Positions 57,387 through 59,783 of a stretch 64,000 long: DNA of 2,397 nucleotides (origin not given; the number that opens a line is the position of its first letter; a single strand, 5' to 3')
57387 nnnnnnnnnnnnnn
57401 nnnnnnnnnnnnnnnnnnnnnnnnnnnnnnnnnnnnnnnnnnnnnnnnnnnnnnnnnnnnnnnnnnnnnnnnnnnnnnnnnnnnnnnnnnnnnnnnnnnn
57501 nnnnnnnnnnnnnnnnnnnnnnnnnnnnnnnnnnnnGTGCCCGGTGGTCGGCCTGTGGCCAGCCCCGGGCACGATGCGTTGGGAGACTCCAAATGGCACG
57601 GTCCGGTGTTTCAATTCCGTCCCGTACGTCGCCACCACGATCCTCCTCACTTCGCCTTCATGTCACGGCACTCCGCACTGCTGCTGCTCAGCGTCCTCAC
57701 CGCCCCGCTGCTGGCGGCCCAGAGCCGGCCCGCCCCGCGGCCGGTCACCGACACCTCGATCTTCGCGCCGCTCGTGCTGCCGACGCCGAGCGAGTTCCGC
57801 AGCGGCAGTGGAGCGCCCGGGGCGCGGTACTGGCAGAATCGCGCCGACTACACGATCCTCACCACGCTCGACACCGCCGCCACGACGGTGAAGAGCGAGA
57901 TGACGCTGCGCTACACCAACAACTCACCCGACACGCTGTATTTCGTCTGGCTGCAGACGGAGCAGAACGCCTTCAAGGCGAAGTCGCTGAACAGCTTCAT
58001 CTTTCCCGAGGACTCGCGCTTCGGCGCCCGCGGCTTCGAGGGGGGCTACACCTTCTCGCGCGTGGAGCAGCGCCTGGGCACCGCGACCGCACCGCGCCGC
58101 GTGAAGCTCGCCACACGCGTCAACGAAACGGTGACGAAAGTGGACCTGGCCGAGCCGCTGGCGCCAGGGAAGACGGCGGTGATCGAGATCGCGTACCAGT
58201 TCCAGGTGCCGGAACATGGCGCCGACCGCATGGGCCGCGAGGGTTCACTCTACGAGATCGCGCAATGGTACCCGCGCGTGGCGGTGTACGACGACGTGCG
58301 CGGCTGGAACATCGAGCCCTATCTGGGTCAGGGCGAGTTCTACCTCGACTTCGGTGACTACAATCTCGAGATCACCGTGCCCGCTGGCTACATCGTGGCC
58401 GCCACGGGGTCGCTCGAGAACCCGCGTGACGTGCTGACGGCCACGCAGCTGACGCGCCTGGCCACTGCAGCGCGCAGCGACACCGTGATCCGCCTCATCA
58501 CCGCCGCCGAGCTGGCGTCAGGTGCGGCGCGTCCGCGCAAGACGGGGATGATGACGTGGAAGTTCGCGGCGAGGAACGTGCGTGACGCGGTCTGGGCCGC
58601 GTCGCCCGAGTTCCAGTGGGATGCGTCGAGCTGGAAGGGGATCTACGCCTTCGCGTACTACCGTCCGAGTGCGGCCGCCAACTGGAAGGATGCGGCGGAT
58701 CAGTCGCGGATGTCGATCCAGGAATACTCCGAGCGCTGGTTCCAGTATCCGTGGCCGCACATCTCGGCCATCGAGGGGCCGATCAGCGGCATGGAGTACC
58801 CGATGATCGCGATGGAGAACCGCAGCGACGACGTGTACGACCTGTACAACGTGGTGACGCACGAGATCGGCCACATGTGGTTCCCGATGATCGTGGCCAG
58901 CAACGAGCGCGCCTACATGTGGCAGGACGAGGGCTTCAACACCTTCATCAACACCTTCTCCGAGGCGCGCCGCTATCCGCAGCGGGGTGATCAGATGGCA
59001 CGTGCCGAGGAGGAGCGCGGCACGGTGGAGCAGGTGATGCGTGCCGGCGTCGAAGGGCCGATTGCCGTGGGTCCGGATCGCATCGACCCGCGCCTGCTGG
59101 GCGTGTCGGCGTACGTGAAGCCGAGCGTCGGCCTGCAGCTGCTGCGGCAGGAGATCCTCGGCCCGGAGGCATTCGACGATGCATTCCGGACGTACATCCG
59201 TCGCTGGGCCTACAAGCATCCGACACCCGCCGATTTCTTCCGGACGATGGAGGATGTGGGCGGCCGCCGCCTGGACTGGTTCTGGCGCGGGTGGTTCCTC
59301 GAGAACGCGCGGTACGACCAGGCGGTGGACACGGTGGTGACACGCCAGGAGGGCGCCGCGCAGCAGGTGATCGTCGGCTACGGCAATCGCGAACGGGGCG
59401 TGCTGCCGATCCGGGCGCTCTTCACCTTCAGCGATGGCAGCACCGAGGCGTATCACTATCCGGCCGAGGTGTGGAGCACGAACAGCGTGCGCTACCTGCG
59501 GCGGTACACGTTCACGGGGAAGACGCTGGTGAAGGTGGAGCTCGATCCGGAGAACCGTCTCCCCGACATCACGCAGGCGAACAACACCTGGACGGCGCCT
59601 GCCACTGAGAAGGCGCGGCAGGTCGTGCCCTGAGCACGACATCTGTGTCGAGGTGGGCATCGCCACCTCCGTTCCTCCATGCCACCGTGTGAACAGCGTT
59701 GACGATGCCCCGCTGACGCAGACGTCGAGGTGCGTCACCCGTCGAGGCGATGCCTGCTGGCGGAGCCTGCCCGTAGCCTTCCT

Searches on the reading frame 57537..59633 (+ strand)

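Call 7: search_protein_families(library=pfam, proteins=[window:57537-59633:+])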
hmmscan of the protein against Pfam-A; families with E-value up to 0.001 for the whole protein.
window:57537-59633:+ (698 aa): 1 family
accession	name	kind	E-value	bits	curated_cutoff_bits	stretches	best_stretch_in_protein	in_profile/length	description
PF01433.26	Peptidase_M1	-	1e-13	51.8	27.7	1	430-586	61-218/218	Peptidase family M1 domain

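Call 8: search_protein_families(library=ncbifam, proteins=[window:57537-59633:+])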
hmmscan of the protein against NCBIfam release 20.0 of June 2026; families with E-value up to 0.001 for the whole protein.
window:57537-59633:+ (698 aa): 2 families
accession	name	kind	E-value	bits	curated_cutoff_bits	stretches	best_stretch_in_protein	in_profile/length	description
TIGR02412.1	pepN_strep_liv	equivalog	1.5e-09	36.7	591.2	1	436-595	287-446/832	aminopeptidase N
TIGR02411.1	leuko_A4_hydro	equivalog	3.1e-05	22.9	761.7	1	413-569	253-415/600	leukotriene-A(4) hydrolase/aminopeptidase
